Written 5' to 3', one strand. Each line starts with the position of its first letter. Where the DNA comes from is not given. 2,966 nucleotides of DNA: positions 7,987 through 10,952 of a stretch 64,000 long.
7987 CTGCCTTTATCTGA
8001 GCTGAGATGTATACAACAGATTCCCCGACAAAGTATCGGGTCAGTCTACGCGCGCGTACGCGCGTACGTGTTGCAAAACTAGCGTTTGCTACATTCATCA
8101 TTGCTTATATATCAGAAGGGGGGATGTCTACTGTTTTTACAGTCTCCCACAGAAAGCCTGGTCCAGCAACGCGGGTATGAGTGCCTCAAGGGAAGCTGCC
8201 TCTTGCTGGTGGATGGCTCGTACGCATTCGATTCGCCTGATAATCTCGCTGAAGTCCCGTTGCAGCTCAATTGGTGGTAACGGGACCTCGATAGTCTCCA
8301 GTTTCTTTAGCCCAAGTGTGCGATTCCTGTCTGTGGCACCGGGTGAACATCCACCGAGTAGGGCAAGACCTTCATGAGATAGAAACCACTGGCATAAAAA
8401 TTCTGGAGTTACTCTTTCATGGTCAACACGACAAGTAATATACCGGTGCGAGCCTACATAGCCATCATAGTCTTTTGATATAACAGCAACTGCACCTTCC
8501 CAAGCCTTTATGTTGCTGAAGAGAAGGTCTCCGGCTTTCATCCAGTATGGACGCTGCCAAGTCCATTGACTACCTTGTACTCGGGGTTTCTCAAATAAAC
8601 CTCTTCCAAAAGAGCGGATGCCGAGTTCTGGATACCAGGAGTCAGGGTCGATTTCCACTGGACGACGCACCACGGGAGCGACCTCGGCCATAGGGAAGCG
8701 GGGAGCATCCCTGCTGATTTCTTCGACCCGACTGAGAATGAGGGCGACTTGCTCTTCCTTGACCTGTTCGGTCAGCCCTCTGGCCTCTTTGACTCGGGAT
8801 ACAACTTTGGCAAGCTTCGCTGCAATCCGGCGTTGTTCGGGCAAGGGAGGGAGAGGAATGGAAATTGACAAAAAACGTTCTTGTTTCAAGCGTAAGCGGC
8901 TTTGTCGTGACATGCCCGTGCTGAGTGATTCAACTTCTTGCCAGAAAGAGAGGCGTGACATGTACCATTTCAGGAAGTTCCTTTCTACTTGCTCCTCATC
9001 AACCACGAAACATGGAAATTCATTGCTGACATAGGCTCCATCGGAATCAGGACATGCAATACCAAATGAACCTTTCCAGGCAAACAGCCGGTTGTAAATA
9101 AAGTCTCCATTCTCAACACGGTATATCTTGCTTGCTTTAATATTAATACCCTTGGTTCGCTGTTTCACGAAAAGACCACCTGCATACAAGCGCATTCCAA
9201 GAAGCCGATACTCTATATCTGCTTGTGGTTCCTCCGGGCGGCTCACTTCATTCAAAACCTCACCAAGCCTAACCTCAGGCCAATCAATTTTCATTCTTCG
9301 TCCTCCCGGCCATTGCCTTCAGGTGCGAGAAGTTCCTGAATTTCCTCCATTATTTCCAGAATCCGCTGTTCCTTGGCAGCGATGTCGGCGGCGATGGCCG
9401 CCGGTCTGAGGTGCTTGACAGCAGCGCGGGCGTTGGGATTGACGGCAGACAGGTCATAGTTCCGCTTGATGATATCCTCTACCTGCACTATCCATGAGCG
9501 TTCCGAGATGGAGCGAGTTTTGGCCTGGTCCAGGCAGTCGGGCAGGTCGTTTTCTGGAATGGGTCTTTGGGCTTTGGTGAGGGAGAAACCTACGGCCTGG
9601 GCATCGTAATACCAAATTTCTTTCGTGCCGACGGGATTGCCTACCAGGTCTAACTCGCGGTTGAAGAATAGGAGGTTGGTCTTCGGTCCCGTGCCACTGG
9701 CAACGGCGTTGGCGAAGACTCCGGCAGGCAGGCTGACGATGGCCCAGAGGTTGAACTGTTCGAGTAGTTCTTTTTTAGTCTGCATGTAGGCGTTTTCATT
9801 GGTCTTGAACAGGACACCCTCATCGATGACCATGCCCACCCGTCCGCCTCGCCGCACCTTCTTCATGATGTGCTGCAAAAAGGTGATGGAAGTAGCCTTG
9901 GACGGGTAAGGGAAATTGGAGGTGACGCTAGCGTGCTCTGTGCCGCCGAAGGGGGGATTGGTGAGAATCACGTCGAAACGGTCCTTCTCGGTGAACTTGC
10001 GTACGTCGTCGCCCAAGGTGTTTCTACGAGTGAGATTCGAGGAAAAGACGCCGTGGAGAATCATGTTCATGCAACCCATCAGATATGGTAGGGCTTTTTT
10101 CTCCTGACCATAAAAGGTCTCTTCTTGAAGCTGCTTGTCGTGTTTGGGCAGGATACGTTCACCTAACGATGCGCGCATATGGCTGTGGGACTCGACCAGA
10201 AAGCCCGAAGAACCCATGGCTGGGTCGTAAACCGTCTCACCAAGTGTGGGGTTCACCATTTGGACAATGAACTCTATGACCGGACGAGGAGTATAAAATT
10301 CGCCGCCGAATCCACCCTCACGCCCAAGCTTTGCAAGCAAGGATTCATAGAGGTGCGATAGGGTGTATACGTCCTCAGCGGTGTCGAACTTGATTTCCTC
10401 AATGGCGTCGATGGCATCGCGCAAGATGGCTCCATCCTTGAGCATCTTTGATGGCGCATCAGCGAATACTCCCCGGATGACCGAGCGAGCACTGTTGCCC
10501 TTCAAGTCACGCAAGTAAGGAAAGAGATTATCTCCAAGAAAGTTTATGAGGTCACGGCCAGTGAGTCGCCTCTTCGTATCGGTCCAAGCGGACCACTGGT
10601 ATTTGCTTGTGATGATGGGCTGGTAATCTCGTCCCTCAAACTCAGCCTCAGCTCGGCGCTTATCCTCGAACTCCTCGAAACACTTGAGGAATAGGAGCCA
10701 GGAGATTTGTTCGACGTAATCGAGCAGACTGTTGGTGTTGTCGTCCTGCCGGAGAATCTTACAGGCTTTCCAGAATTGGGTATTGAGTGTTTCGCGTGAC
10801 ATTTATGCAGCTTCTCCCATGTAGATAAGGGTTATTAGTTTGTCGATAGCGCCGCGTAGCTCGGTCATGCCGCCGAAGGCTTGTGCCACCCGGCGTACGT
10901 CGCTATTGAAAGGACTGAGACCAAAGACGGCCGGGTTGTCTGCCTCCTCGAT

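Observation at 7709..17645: Integrative island at tRNA-Arg(ACG) bounded by a 44-bp direct repeat and carrying a Type I R-M system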

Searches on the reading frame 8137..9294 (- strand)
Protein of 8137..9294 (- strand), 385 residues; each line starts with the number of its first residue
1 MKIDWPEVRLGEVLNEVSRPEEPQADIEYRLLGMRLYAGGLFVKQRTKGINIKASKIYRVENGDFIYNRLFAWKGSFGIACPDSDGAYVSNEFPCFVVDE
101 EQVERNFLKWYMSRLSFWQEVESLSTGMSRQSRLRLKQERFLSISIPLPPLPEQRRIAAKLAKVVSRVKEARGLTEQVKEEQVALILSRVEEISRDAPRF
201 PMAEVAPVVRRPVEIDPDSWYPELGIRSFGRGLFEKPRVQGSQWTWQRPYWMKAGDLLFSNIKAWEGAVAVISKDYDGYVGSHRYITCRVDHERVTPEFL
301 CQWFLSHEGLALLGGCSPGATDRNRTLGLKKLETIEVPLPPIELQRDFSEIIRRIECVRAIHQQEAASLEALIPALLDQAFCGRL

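Call 7: search_protein_families(library=pfam, proteins=[window:8137-9294:-], max_evalue=0.01)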
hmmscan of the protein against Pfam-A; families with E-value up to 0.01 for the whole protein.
window:8137-9294:- (385 aa): 1 family
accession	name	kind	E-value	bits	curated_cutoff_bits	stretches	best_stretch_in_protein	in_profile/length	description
PF01420.25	Methylase_S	-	3.5e-16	60.3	22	1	4-178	3-166/168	Type I restriction modification DNA specificity domain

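Call 8: search_protein_families(library=ncbifam, proteins=[window:8137-9294:-], max_evalue=0.01)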
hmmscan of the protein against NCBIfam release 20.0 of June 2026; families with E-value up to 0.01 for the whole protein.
window:8137-9294:- (385 aa): 2 families
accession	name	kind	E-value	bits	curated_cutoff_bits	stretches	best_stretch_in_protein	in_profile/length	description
NF007278.0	PRK09737.1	equivalog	1.9e-11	43.4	662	2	99-178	112-188/461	type I restriction-modification system specificity subunit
NF047740.1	antiphage_MADS5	equivalog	1.6e-05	24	400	0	267-365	115-211/461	methylation-associated defense system restriction endonuclease subunit S MAD5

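Call 14: search_protein_families(library=padloc, proteins=[window:8137-9294:-], max_evalue=0.01)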
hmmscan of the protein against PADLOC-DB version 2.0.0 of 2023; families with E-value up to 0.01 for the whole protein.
window:8137-9294:- (385 aa): 112 families (the best 25 are shown)
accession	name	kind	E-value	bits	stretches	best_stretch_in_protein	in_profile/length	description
PDLC03141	Specificity_I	-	6.5e-82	273.7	1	5-383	4-380/382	Type I specificity subunit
PDLC03128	Specificity_I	-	2.1e-49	166.4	2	202-378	8-184/392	Type I specificity subunit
PDLC03102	Specificity_I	-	1.8e-36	124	2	211-352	28-169/376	Type I specificity subunit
PDLC03148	Specificity_I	-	2e-34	117.1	2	3-182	33-202/453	Type I specificity subunit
PDLC03079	Specificity_I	-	6.5e-32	109.3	2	5-182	30-201/470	Type I specificity subunit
PDLC03187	Specificity_I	-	7e-31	105.7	3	9-165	3-157/374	Type I specificity subunit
PDLC03107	Specificity_I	-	9.4e-31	105.3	2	248-385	254-392/392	Type I specificity subunit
PDLC03069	Specificity_I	-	5.6e-29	99.4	2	5-164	1-157/387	Type I specificity subunit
PDLC03087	Specificity_I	-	2e-26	90.9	2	4-168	223-388/418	Type I specificity subunit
PDLC03127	Specificity_I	-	1.9e-23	81.1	2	252-385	315-453/571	Type I specificity subunit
PDLC03072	Specificity_I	-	5.5e-23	79.7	2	27-187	265-430/448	Type I specificity subunit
PDLC03100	Specificity_I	-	9.3e-23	79.3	2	4-186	195-384/392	Type I specificity subunit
PDLC03090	Specificity_I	-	3.2e-22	77.4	2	47-172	70-190/434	Type I specificity subunit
PDLC03129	Specificity_I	-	5.6e-22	76.1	2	253-378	61-185/431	Type I specificity subunit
PDLC03169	Specificity_I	-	2.4e-21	74.6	2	86-179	99-188/461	Type I specificity subunit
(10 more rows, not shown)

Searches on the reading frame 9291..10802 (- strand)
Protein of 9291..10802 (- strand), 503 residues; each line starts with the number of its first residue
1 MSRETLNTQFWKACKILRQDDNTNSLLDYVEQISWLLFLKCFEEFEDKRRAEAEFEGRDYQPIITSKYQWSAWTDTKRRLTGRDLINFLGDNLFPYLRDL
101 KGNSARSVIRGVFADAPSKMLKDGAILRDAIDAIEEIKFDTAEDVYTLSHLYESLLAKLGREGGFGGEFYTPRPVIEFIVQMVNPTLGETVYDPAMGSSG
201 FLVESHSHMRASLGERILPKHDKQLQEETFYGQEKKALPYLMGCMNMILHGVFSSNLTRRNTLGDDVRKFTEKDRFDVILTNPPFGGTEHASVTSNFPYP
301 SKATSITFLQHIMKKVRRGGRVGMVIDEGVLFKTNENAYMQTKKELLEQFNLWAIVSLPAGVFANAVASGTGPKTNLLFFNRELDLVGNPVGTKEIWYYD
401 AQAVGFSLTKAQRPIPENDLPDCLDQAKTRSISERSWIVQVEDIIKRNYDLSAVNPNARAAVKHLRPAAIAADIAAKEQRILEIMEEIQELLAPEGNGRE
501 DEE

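Call 7: search_protein_families(library=pfam, proteins=[window:9291-10802:-], max_evalue=0.01)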
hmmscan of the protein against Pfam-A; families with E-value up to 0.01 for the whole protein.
window:9291-10802:- (503 aa): 5 families
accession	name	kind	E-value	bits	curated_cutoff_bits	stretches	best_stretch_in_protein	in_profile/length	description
PF02384.22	N6_Mtase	-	2.7e-60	204.8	20.4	1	147-458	5-304/311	N-6 DNA Methylase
PF12161.14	HsdM_N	-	2.4e-14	54.5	24.5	1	7-134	2-135/135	HsdM N-terminal domain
PF07669.17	Eco57I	-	2e-08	35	25.3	1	254-363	49-171/171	Eco57I restriction-modification methylase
PF20473.4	MmeI_Mtase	-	0.00069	19.3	27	1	190-250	22-85/259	MmeI, DNA-methyltransferase domain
PF01170.24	UPF0020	-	0.00075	19.7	22.3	0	179-296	20-142/197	RMKL-like, methyltransferase domain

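Call 8: search_protein_families(library=ncbifam, proteins=[window:9291-10802:-], max_evalue=0.01)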
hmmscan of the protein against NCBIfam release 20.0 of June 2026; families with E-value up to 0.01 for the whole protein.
window:9291-10802:- (503 aa): 5 families
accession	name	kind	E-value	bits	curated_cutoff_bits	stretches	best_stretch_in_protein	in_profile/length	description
NF047738.1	antiphage_MADS2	equivalog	5.3e-21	74.6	720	1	166-383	310-567/654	methylation-associated defense system DNA methyltransferase MAD2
TIGR00497.1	hsdM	equivalog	7.9e-15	54.5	242.75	1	129-366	162-406/515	type I restriction-modification system subunit M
NF033452.1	BREX_1_MTaseX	exception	8.1e-05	20.6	500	1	273-369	505-604/1210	BREX-1 system adenine-specific DNA-methyltransferase PglX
NF033455.1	BREX_6_MTaseX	exception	0.00021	18.9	900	1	270-366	549-646/1319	BREX-6 system adenine-specific DNA-methyltransferase PglX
TIGR02987.1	met_A_Alw26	exception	0.002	16.9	353.5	1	167-316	4-154/523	Alw26I/Eco31I/Esp3I family type II restriction adenine-specific DNA-methyltransferase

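Call 14: search_protein_families(library=padloc, proteins=[window:9291-10802:-], max_evalue=0.01)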
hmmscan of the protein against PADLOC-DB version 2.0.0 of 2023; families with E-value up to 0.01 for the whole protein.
window:9291-10802:- (503 aa): 45 families (the best 25 are shown)
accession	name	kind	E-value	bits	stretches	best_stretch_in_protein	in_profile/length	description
PDLC03021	MTase_I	-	2.4e-138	460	1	8-492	5-489/491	Type I methyltransferase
PDLC03025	MTase_I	-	4.8e-108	360.3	1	13-402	10-384/569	Type I methyltransferase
PDLC03036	MTase_I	-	2.2e-76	255.6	2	123-403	169-445/635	Type I methyltransferase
PDLC03026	MTase_I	-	1.5e-70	236.7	1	2-495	2-480/487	Type I methyltransferase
PDLC04134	mad2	-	1.2e-42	144.4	1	4-425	139-482/492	mads_2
PDLC03022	MTase_I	-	2.8e-33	113.2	1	122-451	140-468/857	Type I methyltransferase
PDLC03031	MTase_I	-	5.7e-32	108.8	1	127-366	142-392/834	Type I methyltransferase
PDLC03039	MTase_I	-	1.6e-25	87.4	1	2-342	3-345/708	Type I methyltransferase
PDLC03018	MTase_I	-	2.8e-25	86.8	3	130-229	273-368/749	Type I methyltransferase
PDLC03027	MTase_I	-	1e-24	85.1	1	6-451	8-431/810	Type I methyltransferase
PDLC03038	MTase_I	-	1.3e-23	80.9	1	4-363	7-366/896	Type I methyltransferase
PDLC03029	MTase_I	-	1.5e-23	81.1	1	90-365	99-391/661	Type I methyltransferase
PDLC03019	MTase_I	-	6.9e-23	78.9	1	146-425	148-417/932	Type I methyltransferase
PDLC03028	MTase_I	-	7.6e-22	75.2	1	118-370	846-1114/1236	Type I methyltransferase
PDLC03218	MTase_II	-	1.4e-19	68.1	1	145-406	245-504/532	Type II methyltransferase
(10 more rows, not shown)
